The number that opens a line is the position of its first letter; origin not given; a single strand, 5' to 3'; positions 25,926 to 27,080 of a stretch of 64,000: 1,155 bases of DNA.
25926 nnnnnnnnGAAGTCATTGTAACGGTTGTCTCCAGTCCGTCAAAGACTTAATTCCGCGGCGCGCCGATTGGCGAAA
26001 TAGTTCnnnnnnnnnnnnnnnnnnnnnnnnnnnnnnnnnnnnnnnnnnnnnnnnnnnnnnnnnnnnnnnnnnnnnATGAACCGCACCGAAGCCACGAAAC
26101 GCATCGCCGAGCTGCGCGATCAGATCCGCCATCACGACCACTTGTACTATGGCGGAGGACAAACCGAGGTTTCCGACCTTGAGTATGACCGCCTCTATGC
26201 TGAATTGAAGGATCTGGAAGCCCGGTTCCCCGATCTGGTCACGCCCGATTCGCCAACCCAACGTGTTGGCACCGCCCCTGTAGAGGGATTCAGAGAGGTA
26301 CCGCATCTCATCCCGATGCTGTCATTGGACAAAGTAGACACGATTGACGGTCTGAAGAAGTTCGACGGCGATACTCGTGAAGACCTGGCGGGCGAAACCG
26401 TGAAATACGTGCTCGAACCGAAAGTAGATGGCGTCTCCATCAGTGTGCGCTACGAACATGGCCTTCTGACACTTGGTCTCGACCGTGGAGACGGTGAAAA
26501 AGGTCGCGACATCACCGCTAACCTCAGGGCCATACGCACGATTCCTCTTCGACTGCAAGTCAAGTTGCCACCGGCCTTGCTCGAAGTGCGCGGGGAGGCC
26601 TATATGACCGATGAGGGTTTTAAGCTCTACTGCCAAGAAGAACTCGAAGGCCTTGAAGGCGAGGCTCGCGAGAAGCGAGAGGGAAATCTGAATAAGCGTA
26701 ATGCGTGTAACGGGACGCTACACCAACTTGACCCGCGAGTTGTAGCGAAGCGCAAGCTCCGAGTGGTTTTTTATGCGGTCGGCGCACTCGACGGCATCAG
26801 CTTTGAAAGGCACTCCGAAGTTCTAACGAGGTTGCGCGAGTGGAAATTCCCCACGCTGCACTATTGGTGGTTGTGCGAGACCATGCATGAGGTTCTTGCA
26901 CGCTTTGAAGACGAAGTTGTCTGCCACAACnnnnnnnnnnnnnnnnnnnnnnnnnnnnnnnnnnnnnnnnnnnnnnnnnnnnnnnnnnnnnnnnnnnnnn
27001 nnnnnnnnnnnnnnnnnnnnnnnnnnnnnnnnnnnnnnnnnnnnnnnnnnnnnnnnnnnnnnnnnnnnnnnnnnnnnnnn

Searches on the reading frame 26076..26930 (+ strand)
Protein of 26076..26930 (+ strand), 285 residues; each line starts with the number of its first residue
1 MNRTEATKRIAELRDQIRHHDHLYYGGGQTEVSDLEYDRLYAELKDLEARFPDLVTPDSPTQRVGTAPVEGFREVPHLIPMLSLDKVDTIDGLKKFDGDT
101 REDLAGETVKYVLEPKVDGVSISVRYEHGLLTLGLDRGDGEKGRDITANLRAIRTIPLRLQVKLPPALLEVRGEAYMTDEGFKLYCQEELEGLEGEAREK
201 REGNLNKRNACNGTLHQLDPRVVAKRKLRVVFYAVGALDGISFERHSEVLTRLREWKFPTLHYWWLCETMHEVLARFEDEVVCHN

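Call 35: find_homologous_proteins(query=window:26076-26930:+)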
Query window:26076-26930:+ (285 aa): 6844 proteins with E <= 0.001 among 8000 candidates; the best 120 are listed.
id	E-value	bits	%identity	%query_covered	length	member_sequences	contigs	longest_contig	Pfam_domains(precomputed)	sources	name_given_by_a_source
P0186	1.8e-152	524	89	92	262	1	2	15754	PF01653.24,PF22745.3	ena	-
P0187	4.1e-145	500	77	100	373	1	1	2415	PF03120.23,PF01653.24,PF22745.3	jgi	jgi:DNA ligase (NAD+)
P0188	1.8e-101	357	60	100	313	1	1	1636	PF01653.24,PF22745.3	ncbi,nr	ncbi:MAG: NAD-dependent DNA ligase LigA, partial [Verrucomicrobiae bacterium]|nr:NAD-dependent DNA l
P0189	1.5e-91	324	58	97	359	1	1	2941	PF01653.24,PF13193.13,PF22745.3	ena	-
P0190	3.1e-91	323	58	96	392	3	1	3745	PF03120.23,PF01653.24,PF22745.3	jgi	-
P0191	1.2e-90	322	58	98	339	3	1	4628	PF01653.24,PF22745.3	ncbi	ncbi:MAG: ligase [Verrucomicrobiota bacterium]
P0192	9.7e-89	315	56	98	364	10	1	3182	PF03120.23,PF01653.24,PF22745.3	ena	-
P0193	7.8e-87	309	55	96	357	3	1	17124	PF01653.24,PF22745.3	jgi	jgi:DNA ligase (NAD+)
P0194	2.2e-83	298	53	97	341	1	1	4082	PF03120.23,PF01653.24,PF22745.3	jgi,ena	jgi:DNA ligase (NAD+)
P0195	5.1e-83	296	51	99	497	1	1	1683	PF03120.23,PF01653.24,PF22745.3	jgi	jgi:DNA ligase (NAD+)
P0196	4.7e-82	293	54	97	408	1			PF03120.23,PF01653.24,PF22745.3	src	-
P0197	5.0e-82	293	49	100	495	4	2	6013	PF03120.23,PF01653.24,PF22745.3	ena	-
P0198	1.4e-81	292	50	100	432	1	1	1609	PF03120.23,PF01653.24,PF22745.3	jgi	jgi:DNA ligase (NAD+)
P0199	1.9e-81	291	50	100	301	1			PF01653.24,PF22745.3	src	-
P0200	2.3e-81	291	50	100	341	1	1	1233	PF01653.24,PF22745.3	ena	-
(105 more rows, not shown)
